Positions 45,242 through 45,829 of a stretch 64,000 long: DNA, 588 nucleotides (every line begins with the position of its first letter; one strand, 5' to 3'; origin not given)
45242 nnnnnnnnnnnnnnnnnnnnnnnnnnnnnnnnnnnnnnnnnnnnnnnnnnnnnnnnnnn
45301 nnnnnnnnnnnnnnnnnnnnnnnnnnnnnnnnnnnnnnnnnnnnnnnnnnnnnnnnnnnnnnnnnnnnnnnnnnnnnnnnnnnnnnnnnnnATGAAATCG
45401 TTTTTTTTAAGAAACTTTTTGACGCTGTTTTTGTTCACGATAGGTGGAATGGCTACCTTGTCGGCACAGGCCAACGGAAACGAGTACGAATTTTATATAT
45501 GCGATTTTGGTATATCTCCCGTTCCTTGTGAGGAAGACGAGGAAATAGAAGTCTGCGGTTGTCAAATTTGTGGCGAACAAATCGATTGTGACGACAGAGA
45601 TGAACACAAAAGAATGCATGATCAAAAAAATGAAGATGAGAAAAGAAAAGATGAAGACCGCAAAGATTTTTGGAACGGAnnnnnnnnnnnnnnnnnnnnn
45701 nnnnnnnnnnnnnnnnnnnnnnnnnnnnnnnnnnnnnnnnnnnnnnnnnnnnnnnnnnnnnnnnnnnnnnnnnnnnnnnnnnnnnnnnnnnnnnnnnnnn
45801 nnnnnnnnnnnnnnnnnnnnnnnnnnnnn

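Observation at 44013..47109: Sel1/T9SS protein - secreted M23 peptidase - small secreted protein: candidate peptidoglycan-hydrolase toxin / immunity cassette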

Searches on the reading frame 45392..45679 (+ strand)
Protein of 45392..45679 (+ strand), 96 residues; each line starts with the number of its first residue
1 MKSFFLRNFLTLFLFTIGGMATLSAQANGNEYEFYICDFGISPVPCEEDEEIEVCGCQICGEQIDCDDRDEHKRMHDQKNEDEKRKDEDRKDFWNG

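Call 33: find_homologous_proteins(query=A2, max_evalue=0.01)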
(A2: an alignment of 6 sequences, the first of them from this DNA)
Query A2 (6 sequences): 136 candidates shared short words with the query, none scored E <= 0.01.

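Call 45: search_protein_representatives(alignment_id=A2)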
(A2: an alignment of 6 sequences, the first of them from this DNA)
Query: 6 sequences, 97 profile positions. Proteins with E-value up to 0.001 (for the whole library): 15; up to 1e-10: 4; up to 1e-30: 4. The best 15 are listed.
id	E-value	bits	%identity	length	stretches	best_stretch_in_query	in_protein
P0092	3.0e-47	174.7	-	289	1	1-95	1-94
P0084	5.0e-40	151.5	-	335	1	1-94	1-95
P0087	4.5e-36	138.8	-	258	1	1-95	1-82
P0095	7.4e-35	134.9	-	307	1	1-92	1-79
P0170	2.8e-07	46.6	-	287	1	19-88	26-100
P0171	1.4e-06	44.3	-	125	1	19-83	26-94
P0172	2.4e-06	43.6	-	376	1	10-88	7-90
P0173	5.8e-06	42.3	-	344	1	22-79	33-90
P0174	8.7e-06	41.8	-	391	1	19-83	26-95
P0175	1.9e-05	40.7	-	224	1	19-79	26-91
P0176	2.1e-05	40.5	-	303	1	19-82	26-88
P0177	2.4e-05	40.3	-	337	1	19-86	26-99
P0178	2.8e-05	40.2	-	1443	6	23-81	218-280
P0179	1.2e-04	38.1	-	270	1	19-92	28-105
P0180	7.1e-04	35.6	-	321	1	19-92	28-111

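Call 47: search_protein_families(library=pfam, proteins=[P0170, P0172, P0173, P0174, P0175, P0176, P0177, P0179, P0180, P0178], max_evalue=0.1)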
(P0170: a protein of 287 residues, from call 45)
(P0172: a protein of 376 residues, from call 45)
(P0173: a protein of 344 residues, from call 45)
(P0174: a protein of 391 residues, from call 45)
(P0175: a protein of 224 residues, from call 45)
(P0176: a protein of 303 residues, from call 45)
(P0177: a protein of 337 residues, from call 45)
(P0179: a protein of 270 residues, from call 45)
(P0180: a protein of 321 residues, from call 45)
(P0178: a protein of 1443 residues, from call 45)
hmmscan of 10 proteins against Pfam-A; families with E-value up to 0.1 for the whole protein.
P0170 (287 aa): 0 families

P0172 (376 aa): 0 families

P0173 (344 aa): 1 family
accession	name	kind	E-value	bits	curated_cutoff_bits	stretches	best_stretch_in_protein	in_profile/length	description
PF01551.29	Peptidase_M23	-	5.7e-20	71.8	28.7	1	199-317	2-96/96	Peptidase family M23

P0174 (391 aa): 0 families

P0175 (224 aa): 0 families

P0176 (303 aa): 1 family
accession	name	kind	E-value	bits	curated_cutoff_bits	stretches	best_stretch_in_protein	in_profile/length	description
PF22364.1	VID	-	0.081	13.2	27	0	211-234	29-52/64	VirG insertion domain (VID)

P0177 (337 aa): 0 families

P0179 (270 aa): 0 families

P0180 (321 aa): 3 families
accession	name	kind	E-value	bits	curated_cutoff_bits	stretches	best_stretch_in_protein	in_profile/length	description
PF16889.11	Hepar_II_III_N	-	0.017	15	22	1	39-71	72-105/340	Heparinase II/III N-terminus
PF13529.12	Peptidase_C39_2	-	0.02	15.9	24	1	213-275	62-134/143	Peptidase_C39 like family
PF19312.4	NtrY_N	-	0.025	14.4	23.2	1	167-237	131-201/291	NtrY N-terminal region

P0178 (1443 aa): 1 family
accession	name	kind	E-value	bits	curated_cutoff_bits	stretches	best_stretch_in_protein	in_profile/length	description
PF07448.17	Spp-24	-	0.018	15.6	26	0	277-286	22-31/64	Secreted phosphoprotein 24 (Spp-24) cystatin-like domain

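Call 49: find_encoding_contigs(protein=P0173, flank=8000, max_places=3)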
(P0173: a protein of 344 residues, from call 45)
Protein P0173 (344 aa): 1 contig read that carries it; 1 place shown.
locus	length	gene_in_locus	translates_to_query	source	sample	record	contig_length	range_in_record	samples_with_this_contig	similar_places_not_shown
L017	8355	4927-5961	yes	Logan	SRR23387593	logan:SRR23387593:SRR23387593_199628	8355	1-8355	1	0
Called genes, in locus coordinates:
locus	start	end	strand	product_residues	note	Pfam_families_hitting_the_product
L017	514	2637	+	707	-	-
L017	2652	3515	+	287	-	-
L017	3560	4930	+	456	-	PF08238:Sel1 (weak), PF18962:Por_Secre_tail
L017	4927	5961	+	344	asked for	PF01551:Peptidase_M23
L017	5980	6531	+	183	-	-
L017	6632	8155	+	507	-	PF04932:Wzy_C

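Call 50: find_encoding_contigs(protein=P0174, flank=10000, max_places=3)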
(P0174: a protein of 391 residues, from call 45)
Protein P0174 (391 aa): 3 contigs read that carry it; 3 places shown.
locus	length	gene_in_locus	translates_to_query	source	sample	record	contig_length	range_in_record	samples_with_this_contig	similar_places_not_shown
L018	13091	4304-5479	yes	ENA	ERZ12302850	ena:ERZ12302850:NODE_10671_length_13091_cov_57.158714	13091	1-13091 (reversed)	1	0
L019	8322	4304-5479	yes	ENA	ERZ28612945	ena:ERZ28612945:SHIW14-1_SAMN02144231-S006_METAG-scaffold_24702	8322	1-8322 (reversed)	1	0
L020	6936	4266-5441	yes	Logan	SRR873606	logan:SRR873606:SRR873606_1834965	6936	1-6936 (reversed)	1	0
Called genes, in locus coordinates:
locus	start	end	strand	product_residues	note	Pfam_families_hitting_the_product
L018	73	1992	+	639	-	-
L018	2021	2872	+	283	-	-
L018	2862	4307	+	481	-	PF08238:Sel1 (weak), PF18962:Por_Secre_tail (weak)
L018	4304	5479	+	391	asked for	-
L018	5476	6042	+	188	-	-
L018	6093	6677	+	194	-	-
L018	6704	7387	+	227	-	-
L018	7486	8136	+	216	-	-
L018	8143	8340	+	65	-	-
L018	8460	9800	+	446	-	PF01640:Peptidase_C10, PF13306:LRR_5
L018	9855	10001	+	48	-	-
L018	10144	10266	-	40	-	-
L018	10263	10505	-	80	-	-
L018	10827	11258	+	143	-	PF15571:Imm44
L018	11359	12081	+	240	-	-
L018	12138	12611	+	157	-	PF01337:Barstar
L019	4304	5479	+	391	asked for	-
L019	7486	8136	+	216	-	-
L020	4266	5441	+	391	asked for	-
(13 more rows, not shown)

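Call 51: find_encoding_contigs(protein=P0179, flank=10000, max_places=3)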
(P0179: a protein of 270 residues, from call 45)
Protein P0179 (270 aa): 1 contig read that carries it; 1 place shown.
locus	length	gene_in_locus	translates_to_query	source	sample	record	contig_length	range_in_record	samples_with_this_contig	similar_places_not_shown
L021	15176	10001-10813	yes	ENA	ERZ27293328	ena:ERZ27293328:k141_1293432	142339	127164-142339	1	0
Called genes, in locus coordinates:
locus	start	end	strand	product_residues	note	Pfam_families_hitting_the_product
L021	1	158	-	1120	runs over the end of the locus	PF27260:Y4jQ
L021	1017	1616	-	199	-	PF00027:cNMP_binding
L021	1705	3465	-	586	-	PF13424:TPR_12 (faint)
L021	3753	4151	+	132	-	-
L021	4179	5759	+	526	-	PF04932:Wzy_C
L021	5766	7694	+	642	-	-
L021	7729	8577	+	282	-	-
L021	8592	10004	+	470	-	PF08238:Sel1, PF13860:FlgD_ig (weak), PF18962:Por_Secre_tail (weak)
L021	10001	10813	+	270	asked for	-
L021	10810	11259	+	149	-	-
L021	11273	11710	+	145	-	-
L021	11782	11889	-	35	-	-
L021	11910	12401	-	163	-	-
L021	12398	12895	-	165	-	-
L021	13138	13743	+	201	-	-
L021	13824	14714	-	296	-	PF08843:AbiEii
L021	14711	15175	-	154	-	?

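Call 62: search_protein_families(library=pfam, proteins=[L017:2652-3515:+, L018:2021-2872:+, L021:7729-8577:+, L018:7486-8136:+], max_evalue=1)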
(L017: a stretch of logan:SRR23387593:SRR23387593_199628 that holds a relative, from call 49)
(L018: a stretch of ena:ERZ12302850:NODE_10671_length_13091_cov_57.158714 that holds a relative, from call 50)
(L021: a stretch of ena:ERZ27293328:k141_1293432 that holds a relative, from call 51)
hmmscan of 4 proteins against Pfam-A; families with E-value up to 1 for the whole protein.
L017:2652-3515:+ (287 aa): 1 family
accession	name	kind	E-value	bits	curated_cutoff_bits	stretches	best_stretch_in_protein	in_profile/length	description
PF14410.12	GH-E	-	0.12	13.5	25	1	164-194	23-54/68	HNH/ENDO VII superfamily nuclease with conserved GHE residues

L018:2021-2872:+ (283 aa): 0 families

L021:7729-8577:+ (282 aa): 2 families
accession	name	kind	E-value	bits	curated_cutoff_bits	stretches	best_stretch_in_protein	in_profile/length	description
PF00883.26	Peptidase_M17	-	0.0015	18.3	25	1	14-54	192-232/310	Cytosol aminopeptidase family, catalytic domain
PF11697.13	DUF3293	-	0.5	11.5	25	1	158-212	5-55/73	Protein of unknown function (DUF3293)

L018:7486-8136:+ (216 aa): 1 family
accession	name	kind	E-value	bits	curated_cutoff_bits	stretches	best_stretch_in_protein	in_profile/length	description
PF14464.11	Prok-JAB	-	0.013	15.8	25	1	54-79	67-91/114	Prokaryotic homologs of the JAB domain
